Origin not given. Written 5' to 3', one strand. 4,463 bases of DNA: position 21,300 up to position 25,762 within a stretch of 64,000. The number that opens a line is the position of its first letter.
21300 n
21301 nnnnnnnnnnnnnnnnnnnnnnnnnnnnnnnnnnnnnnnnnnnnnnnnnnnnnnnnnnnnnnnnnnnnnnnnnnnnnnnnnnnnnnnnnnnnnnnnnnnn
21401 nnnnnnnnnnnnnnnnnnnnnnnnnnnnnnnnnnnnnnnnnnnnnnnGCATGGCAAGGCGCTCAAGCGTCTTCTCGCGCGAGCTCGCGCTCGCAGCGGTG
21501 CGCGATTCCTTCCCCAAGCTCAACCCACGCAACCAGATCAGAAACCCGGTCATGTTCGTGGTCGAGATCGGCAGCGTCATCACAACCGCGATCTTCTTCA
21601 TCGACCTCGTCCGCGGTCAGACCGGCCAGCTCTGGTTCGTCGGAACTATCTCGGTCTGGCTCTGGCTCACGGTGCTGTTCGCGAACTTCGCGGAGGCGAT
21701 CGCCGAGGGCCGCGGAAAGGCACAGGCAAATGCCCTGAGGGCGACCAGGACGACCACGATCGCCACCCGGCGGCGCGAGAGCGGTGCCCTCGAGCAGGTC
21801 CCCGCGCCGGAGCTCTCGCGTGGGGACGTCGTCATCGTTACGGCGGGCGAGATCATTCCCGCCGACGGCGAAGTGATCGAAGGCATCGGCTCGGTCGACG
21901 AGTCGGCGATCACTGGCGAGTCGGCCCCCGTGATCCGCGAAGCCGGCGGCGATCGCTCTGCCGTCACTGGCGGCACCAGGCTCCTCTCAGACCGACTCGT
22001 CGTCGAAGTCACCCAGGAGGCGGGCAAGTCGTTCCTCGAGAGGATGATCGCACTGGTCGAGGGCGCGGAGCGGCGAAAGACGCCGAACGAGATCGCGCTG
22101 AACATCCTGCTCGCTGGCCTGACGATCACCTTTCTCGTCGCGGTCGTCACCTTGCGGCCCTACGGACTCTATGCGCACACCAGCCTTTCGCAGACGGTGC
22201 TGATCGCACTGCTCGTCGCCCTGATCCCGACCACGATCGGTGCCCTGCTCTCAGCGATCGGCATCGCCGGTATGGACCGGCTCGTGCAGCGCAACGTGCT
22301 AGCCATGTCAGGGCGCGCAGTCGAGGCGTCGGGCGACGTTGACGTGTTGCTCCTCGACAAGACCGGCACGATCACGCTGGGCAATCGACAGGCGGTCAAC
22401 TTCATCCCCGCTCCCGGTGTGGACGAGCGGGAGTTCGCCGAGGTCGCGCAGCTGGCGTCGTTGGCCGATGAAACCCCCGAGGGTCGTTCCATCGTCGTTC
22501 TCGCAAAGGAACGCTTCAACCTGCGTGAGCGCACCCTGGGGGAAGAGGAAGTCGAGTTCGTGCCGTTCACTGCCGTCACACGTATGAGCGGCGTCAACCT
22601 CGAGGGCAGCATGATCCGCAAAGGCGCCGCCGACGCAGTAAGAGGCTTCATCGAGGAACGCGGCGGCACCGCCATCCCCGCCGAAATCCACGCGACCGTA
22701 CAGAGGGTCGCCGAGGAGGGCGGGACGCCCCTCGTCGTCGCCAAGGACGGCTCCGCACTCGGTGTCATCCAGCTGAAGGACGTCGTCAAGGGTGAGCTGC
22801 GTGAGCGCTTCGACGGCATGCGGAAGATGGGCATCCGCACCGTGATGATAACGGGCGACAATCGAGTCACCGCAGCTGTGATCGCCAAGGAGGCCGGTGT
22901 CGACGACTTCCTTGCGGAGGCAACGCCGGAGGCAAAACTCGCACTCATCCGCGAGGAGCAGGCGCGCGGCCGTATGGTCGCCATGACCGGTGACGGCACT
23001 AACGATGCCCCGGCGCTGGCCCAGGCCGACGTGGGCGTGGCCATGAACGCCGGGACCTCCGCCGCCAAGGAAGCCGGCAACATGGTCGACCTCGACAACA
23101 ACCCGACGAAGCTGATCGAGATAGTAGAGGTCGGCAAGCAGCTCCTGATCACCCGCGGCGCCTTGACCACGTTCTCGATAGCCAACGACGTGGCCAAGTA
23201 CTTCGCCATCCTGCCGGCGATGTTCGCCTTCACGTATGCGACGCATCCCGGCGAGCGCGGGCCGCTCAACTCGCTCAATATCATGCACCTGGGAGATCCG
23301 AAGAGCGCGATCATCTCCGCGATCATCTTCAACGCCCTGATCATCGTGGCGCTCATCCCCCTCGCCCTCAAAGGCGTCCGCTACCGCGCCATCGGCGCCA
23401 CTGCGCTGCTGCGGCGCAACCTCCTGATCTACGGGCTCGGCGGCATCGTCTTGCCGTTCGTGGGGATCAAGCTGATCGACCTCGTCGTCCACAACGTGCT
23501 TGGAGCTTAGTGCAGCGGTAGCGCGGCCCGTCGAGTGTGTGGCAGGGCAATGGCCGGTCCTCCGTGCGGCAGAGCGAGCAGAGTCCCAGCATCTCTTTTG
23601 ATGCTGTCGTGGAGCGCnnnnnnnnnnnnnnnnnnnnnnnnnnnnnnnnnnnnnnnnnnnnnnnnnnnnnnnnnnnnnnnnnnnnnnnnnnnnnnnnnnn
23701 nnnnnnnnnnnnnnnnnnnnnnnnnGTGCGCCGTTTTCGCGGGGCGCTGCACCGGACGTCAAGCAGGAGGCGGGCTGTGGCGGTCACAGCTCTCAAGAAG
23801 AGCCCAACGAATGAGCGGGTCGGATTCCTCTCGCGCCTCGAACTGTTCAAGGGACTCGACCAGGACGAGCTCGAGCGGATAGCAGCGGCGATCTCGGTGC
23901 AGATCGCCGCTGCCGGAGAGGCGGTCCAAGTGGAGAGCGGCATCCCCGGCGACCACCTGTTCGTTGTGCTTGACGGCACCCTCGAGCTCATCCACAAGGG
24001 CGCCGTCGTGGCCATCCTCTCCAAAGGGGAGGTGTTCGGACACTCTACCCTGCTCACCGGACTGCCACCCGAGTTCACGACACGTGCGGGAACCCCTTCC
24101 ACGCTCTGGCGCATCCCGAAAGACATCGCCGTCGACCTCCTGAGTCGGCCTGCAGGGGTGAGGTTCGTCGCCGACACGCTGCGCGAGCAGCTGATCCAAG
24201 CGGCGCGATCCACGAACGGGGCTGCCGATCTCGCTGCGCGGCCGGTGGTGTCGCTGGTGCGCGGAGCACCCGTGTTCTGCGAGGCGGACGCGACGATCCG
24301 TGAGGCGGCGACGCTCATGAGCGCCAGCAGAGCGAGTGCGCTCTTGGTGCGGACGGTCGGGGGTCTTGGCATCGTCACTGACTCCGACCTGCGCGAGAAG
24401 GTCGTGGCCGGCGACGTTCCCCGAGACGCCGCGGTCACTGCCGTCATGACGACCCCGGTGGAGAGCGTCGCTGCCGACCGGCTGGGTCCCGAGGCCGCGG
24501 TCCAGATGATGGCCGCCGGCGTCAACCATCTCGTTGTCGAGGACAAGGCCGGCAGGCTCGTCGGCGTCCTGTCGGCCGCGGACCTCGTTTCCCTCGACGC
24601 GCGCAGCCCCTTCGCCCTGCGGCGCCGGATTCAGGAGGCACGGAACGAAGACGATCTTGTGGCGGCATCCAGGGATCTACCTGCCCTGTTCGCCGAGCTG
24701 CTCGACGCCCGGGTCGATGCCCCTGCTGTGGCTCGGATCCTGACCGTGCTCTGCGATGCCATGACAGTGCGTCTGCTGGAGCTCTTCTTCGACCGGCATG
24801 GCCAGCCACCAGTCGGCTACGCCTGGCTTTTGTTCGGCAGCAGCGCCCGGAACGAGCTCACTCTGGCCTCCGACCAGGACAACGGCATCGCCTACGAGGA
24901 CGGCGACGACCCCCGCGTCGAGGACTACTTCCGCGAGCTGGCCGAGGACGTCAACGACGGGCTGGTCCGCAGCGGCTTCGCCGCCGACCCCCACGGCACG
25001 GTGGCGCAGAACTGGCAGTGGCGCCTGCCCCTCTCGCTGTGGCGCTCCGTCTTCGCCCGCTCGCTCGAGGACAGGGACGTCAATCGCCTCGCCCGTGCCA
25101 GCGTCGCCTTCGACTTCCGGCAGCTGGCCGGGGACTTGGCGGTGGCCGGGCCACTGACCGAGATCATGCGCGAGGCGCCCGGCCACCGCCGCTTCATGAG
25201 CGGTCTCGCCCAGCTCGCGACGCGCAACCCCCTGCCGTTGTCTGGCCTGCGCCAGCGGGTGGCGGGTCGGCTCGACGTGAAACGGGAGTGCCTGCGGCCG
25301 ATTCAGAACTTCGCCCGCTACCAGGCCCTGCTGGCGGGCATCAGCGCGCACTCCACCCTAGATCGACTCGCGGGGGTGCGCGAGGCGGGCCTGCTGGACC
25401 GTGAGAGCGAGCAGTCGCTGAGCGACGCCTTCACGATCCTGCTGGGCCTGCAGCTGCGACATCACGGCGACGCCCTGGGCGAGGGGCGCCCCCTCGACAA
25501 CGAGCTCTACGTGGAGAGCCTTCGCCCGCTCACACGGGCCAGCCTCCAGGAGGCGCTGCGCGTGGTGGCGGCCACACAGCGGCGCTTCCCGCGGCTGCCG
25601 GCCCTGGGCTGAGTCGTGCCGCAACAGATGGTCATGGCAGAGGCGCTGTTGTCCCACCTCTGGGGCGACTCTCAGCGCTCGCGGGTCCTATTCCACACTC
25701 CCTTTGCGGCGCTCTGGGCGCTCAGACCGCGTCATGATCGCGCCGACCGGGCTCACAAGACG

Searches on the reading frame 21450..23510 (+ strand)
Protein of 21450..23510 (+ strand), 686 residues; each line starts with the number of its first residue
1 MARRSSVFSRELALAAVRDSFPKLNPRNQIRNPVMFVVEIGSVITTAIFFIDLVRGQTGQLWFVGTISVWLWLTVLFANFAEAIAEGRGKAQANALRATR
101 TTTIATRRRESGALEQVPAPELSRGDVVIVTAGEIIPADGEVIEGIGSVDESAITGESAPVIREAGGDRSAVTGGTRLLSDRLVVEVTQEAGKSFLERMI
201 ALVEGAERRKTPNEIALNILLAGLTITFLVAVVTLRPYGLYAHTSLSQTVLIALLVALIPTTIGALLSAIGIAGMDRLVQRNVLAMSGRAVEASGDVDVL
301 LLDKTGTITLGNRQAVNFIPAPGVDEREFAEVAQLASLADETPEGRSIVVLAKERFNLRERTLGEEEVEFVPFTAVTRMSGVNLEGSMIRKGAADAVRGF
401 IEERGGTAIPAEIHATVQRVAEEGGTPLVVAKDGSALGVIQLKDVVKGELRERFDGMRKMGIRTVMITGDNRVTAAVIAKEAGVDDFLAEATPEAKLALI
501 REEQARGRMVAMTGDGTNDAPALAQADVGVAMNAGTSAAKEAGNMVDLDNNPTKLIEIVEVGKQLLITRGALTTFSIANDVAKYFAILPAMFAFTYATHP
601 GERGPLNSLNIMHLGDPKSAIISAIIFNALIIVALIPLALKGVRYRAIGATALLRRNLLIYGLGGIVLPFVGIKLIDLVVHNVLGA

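Call 6: search_protein_families(library=pfam, proteins=[window:21450-23510:+])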
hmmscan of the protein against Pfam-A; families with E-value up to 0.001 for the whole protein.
window:21450-23510:+ (686 aa): 4 families
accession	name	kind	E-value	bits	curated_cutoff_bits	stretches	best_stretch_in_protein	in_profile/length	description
PF00122.25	E1-E2_ATPase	-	8.4e-35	120.3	28.1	1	105-280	7-180/181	E1-E2 ATPase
PF00702.32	Hydrolase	-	2.2e-23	84.1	26.4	1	297-527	1-191/191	haloacid dehalogenase-like hydrolase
PF12710.13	HAD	-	0.00033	21.6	27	0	446-523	86-188/189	haloacid dehalogenase-like hydrolase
PF08282.18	Hydrolase_3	-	0.00035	20.8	20.9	1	500-551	196-247/255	haloacid dehalogenase-like hydrolase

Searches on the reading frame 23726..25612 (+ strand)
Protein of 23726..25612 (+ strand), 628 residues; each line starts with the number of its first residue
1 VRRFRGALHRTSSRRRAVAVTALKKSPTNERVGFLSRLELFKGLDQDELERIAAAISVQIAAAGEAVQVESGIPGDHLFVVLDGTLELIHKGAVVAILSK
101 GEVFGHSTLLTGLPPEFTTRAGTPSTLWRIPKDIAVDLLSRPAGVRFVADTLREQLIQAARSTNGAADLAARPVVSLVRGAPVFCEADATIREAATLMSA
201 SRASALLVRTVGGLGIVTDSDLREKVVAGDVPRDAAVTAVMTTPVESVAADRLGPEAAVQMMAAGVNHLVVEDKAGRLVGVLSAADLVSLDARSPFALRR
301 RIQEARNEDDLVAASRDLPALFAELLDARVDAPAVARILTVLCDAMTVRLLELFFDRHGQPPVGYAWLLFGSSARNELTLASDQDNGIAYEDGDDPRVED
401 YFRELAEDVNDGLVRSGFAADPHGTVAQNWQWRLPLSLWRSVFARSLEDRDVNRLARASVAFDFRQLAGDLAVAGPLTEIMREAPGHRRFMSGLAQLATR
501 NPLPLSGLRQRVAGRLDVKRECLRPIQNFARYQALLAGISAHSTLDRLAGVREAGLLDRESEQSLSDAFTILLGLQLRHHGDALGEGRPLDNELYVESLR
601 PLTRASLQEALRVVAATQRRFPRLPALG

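Call 6: search_protein_families(library=pfam, proteins=[window:23726-25612:+])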
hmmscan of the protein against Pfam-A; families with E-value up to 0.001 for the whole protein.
window:23726-25612:+ (628 aa): 4 families
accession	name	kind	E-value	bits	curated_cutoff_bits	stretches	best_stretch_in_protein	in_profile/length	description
PF03445.19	DUF294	-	1.6e-34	119.2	21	1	317-450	2-135/138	Putative nucleotidyltransferase DUF294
PF10335.14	DUF294_C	-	1.1e-26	93.9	22.5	1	488-620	1-140/145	Putative nucleotidyltransferase substrate binding domain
PF00571.33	CBS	-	2.5e-14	53.8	24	2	237-290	1-54/57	CBS domain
PF00027.35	cNMP_binding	-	2e-10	40.9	27.5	1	70-140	12-87/89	Cyclic nucleotide-binding domain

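Call 19: search_protein_families(library=ncbifam, proteins=[window:23726-25612:+])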
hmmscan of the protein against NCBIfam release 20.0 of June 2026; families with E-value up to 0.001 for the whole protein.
window:23726-25612:+ (628 aa): 6 families
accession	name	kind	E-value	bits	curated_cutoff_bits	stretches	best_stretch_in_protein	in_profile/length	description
NF041163.2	encap_f2b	equivalog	1.8e-06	27.3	400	1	35-165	73-208/450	family 2B encapsulin nanocompartment shell protein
TIGR00393.1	kpsF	subfamily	5.3e-05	22.9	203.7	1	190-282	174-267/268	KpsF/GutQ family sugar-phosphate isomerase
NF005869.0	PRK07807.1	equivalog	6.9e-05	22.1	549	1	177-290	94-203/479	GuaB1 family IMP dehydrogenase-related protein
TIGR03896.1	cyc_nuc_ocin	subfamily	0.00017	21.1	161.05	1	54-133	5-93/317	bacteriocin-type transport-associated protein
NF052358.1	GMPRedGuaB1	equivalog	0.00021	20.6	675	1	177-288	94-201/479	GMP reductase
NF006901.0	PRK09392.1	equivalog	0.00091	18.6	211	0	36-90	10-63/236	transcriptional activator FtrB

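Call 34: find_homologous_proteins(query=window:23726-25612:+, max_evalue=1e-30)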
Query window:23726-25612:+ (628 aa): 602 proteins with E <= 1e-30 among 8000 candidates; the best 120 are listed.
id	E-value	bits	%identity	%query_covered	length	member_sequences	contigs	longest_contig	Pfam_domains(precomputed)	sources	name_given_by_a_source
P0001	1.3e-256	871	68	97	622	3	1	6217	PF10335.15,PF03445.20,PF00027.36,PF00571.34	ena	-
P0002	4.6e-236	803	63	95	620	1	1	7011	PF10335.15,PF03445.20,PF00027.36,PF00571.34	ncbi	-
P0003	1.3e-235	802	65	95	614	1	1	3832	PF10335.15,PF03445.20,PF00027.36,PF00571.34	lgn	-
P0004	1.7e-226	772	63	95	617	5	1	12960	PF10335.15,PF03445.20,PF00027.36,PF00571.34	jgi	jgi:CBS domain-containing protein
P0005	1.5e-221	755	61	96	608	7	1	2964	PF10335.15,PF03445.20,PF00027.36,PF00571.34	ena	-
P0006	2.1e-221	755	60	95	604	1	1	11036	PF10335.15,PF03445.20,PF00027.36,PF00571.34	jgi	jgi:CBS domain-containing protein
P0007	3.3e-221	754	61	95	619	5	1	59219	PF10335.15,PF03445.20,PF00027.36,PF00571.34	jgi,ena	jgi:CBS domain-containing protein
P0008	6.2e-220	750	61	95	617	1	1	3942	PF10335.15,PF03445.20,PF00027.36,PF00571.34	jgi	jgi:CBS domain-containing protein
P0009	9.0e-220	750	60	98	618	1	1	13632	PF10335.15,PF03445.20,PF00027.36,PF00571.34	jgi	jgi:CBS domain-containing protein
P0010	1.4e-219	749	59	95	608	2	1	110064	PF10335.15,PF03445.20,PF00027.36,PF00571.34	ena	-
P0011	1.5e-219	749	60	97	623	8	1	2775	PF10335.15,PF03445.20,PF00027.36,PF00571.34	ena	-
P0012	1.8e-219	749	60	95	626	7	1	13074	PF10335.15,PF03445.20,PF00027.36,PF00571.34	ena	-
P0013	2.0e-219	748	61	95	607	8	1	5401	PF10335.15,PF03445.20,PF00027.36,PF00571.34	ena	-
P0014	2.6e-219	748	59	98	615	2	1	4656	PF10335.15,PF03445.20,PF00027.36,PF00571.34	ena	-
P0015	2.7e-219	748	61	95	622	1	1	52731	PF10335.15,PF03445.20,PF00027.36,PF00571.34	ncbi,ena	-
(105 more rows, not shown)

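Call 35: find_encoding_contigs(protein=P0001, flank=5000, max_places=2)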
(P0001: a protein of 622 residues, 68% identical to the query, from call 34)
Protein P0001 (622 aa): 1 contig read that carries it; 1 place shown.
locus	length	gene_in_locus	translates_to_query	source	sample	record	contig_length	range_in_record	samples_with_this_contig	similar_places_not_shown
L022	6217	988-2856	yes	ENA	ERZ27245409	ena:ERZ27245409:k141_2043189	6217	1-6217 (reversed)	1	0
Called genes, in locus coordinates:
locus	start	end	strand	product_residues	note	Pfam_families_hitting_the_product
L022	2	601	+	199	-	?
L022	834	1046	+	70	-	-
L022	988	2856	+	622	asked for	PF00027:cNMP_binding, PF00571:CBS, PF03445:DUF294, PF10335:DUF294_C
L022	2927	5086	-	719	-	-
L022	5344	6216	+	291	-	?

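Call 36: find_encoding_contigs(protein=P0002, flank=5000, max_places=2)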
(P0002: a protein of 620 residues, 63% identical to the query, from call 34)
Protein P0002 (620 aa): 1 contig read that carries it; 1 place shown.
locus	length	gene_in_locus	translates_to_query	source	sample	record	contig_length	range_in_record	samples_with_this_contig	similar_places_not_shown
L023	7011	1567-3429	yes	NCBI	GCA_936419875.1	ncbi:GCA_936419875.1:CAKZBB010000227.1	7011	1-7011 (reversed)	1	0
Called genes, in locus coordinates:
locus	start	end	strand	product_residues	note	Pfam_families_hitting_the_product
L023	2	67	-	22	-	?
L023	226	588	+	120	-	PF04993:TfoX_N (weak)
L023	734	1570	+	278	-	PF01261:AP_endonuc_2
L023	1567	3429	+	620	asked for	PF00027:cNMP_binding, PF00571:CBS (weak), PF03445:DUF294, PF10335:DUF294_C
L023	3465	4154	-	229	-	PF02607:B12-binding_2, PF02310:B12-binding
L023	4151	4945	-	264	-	PF00392:GntR, PF07702:UTRA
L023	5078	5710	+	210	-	PF02607:B12-binding_2, PF02310:B12-binding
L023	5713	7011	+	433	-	?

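Call 37: find_encoding_contigs(protein=P0004, flank=6000, max_places=2)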
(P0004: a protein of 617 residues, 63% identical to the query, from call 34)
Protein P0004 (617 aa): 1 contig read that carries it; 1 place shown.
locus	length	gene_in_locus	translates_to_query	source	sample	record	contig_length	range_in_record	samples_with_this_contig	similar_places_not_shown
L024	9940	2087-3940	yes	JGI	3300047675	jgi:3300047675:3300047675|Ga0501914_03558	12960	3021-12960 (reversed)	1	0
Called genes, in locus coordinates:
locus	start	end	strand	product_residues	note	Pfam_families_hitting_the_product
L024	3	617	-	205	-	?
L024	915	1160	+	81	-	-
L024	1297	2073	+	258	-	PF01261:AP_endonuc_2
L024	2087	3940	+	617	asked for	PF00027:cNMP_binding, PF00571:CBS (weak), PF03445:DUF294, PF10335:DUF294_C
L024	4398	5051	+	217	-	-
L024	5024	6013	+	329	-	-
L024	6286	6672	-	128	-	PF00903:Glyoxalase, PF13669:Glyoxalase_4, PF18029:Glyoxalase_6 (weak)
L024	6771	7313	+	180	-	PF25087:GMPPB_C (faint), PF00132:Hexapep (weak), PF21711:DCTN5 (faint), PF25084:LbH_EIF2B (faint), PF00132:Hexapep, PF14602:Hexapep_2 (weak)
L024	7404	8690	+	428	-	PF01071:GARS_A (weak), PF02786:CPSase_L_D2 (weak), PF08442:ATP-grasp_2, PF13549:ATP-grasp_5, PF24948:Citrate_synth_N, PF00549:Ligase_CoA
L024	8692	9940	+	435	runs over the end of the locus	-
